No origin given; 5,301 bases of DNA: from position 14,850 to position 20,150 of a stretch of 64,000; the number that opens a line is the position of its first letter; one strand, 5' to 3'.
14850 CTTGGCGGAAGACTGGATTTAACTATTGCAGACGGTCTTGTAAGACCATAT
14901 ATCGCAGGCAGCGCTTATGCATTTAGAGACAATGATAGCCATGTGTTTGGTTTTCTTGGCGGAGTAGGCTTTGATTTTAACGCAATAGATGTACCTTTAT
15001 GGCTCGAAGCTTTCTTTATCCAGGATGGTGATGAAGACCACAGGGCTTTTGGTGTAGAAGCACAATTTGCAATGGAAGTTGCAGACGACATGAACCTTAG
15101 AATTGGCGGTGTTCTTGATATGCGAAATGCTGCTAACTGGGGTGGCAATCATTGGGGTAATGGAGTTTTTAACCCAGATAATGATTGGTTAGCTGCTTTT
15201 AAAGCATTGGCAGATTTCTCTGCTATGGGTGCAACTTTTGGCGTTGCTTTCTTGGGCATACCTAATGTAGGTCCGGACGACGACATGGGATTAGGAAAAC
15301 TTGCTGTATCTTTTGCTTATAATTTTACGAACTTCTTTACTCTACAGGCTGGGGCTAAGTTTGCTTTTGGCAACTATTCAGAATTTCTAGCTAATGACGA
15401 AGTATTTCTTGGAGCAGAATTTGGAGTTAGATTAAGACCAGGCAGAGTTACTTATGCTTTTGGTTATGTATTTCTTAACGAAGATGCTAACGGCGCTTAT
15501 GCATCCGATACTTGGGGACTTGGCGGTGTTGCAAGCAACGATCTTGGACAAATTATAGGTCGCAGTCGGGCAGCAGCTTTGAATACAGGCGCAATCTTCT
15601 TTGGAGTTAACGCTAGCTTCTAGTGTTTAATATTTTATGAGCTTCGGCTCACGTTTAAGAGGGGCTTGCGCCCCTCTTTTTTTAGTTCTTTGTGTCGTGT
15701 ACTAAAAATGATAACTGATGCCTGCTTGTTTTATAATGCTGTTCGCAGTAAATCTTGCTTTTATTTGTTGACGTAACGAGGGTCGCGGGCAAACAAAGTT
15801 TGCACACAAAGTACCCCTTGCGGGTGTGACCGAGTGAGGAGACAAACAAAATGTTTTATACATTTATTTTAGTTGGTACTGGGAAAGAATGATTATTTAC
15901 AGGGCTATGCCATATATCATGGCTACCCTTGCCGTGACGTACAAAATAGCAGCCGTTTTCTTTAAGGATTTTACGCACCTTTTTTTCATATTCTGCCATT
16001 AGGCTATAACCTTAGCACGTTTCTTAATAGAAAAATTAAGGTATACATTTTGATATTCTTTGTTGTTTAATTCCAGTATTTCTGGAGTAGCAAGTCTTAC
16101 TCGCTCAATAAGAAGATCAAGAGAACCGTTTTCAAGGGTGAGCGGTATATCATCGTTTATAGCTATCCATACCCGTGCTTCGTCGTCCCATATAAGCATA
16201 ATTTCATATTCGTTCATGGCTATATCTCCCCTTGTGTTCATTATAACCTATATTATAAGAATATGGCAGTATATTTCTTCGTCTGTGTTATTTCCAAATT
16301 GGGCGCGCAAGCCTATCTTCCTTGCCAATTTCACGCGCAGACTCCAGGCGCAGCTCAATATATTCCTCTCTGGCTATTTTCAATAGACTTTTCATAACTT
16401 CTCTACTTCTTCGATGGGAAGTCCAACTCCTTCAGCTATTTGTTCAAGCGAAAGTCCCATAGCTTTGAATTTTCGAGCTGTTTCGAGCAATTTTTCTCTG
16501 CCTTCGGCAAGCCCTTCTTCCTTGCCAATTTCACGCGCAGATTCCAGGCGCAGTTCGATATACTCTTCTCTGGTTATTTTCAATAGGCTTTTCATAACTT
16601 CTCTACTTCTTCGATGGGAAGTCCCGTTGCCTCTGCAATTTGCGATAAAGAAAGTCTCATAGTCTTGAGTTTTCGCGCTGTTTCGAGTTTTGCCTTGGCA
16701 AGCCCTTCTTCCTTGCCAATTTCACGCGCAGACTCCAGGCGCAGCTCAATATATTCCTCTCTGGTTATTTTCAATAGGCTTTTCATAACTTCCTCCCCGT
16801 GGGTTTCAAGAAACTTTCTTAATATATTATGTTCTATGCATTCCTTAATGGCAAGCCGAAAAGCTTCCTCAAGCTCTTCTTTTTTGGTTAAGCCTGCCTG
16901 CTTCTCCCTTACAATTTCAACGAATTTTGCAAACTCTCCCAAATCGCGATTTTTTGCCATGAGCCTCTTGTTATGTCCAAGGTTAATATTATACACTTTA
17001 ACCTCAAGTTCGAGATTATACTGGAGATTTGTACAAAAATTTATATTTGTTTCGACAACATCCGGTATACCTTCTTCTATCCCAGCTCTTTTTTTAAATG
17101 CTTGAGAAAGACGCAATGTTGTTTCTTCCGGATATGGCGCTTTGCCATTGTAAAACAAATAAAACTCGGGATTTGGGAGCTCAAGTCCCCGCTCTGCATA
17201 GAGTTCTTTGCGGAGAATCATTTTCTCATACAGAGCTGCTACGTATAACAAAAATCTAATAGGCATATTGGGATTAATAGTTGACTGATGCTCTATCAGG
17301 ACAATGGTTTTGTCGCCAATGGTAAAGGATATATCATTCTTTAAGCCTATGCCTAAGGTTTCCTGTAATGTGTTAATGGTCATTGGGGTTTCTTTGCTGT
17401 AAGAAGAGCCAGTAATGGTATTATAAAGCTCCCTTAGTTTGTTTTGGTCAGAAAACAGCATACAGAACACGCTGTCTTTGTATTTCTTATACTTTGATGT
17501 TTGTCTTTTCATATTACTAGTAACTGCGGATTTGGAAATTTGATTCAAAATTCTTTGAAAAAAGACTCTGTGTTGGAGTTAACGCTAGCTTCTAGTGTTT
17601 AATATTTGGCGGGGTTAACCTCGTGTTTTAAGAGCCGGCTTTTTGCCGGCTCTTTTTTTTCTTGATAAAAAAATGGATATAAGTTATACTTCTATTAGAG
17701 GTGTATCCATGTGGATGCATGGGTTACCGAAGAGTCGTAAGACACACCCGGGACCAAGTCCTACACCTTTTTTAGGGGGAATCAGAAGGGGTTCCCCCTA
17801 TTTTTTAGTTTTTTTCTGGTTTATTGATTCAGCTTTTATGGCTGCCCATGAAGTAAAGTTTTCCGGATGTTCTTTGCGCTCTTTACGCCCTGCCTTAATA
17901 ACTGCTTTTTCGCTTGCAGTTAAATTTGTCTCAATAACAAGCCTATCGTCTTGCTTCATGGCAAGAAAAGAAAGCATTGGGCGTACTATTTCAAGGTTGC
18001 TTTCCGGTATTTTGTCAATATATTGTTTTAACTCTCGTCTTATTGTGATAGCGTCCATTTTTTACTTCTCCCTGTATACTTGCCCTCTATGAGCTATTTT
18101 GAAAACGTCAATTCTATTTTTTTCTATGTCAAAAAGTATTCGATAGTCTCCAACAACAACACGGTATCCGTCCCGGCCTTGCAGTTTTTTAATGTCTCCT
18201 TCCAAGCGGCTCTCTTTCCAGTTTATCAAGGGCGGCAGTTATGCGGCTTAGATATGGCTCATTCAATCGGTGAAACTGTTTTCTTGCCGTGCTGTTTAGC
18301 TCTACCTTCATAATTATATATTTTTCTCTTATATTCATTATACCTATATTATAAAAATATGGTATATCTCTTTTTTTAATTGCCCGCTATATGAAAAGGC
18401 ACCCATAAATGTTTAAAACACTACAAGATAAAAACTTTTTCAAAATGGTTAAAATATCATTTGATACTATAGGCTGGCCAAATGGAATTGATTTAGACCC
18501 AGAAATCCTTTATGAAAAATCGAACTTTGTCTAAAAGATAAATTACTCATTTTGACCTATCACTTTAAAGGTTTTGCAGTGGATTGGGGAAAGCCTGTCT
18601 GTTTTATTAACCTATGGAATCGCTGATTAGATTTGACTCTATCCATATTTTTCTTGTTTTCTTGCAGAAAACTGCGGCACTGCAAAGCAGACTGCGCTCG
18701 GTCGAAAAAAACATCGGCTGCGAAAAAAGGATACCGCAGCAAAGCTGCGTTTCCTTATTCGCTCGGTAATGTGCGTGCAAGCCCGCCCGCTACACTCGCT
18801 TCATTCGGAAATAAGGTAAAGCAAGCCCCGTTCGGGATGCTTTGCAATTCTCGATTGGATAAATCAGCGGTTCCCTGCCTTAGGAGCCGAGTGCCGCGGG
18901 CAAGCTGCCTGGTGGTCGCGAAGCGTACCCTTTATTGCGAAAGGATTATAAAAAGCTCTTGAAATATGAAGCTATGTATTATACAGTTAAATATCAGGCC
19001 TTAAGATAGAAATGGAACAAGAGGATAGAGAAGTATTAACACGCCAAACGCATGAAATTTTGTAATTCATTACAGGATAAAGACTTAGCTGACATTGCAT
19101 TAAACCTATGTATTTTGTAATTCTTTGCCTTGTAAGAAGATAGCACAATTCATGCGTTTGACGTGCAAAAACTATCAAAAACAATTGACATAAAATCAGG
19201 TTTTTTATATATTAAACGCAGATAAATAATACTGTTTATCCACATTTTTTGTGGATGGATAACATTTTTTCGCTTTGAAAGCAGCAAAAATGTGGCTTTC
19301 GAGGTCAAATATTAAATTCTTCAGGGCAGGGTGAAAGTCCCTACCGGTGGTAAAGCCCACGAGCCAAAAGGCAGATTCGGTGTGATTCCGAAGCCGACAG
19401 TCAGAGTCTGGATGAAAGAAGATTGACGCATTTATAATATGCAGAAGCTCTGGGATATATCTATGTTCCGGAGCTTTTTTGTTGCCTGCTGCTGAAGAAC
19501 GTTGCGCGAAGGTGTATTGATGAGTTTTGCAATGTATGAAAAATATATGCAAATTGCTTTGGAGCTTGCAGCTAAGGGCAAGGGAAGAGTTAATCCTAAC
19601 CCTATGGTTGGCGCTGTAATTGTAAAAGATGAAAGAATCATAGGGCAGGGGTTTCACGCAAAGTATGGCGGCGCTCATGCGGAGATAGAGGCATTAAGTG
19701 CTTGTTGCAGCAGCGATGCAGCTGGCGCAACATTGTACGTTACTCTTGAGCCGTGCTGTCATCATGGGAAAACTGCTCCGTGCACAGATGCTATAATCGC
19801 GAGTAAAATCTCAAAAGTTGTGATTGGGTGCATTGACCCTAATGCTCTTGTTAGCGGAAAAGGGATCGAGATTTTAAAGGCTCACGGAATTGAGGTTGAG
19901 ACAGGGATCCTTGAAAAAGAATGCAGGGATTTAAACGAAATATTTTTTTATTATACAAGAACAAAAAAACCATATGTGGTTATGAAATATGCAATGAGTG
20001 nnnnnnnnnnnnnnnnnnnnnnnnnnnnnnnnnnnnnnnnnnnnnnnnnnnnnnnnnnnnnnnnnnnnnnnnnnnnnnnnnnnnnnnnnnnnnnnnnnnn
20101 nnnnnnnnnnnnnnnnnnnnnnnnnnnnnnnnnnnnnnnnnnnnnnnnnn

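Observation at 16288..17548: Rpn-family nuclease gene with an internal SD+ATG for a C-terminal small protein, plus about 1.4 extra tandem copies of that segment giving a translationally coupled stand-alone RpnS-like ORF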

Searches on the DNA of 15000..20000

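Call 58: search_rna_families(source=window, start=15000, end=20000, threshold=gathering)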
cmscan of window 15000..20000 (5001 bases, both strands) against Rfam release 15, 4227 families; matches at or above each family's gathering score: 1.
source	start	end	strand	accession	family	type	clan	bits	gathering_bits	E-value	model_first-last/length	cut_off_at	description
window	19313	19427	+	RF00050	FMN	Cis-reg; riboswitch;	-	114.7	66.2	4.1e-27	1-138/138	no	FMN riboswitch aptamer (RFN element)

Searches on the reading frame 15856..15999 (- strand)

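Call 5: search_protein_families(library=pfam, proteins=[window:15856-15999:-], max_evalue=0.01)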
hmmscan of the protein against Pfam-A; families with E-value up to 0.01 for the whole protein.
window:15856-15999:- (47 aa): 1 family
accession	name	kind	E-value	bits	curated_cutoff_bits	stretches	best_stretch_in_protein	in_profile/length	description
PF07927.17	HicA_toxin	-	1e-07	32.4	27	1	6-42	2-37/58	HicA toxin of bacterial toxin-antitoxin,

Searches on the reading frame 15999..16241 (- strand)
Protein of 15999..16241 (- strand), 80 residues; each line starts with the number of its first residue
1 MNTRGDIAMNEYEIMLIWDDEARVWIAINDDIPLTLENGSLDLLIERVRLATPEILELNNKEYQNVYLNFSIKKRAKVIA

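Call 5: search_protein_families(library=pfam, proteins=[window:15999-16241:-], max_evalue=0.01)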
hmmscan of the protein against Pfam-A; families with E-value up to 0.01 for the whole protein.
window:15999-16241:- (80 aa): 1 family
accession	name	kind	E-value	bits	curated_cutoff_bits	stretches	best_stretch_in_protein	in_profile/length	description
PF08972.17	DUF1902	-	7.5e-16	58.5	22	1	11-77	1-69/74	Domain of unknown function (DUF1902)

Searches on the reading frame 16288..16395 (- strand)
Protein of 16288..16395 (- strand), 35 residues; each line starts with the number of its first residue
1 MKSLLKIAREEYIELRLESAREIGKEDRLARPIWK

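Call 5: search_protein_families(library=pfam, proteins=[window:16288-16395:-], max_evalue=0.01)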
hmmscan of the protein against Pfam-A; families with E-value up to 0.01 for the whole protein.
window:16288-16395:- (35 aa): 0 families

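Call 6: search_protein_families(library=ncbifam, proteins=[window:16288-16395:-], max_evalue=0.01)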
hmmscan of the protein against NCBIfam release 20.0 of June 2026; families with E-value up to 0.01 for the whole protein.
window:16288-16395:- (35 aa): 0 families
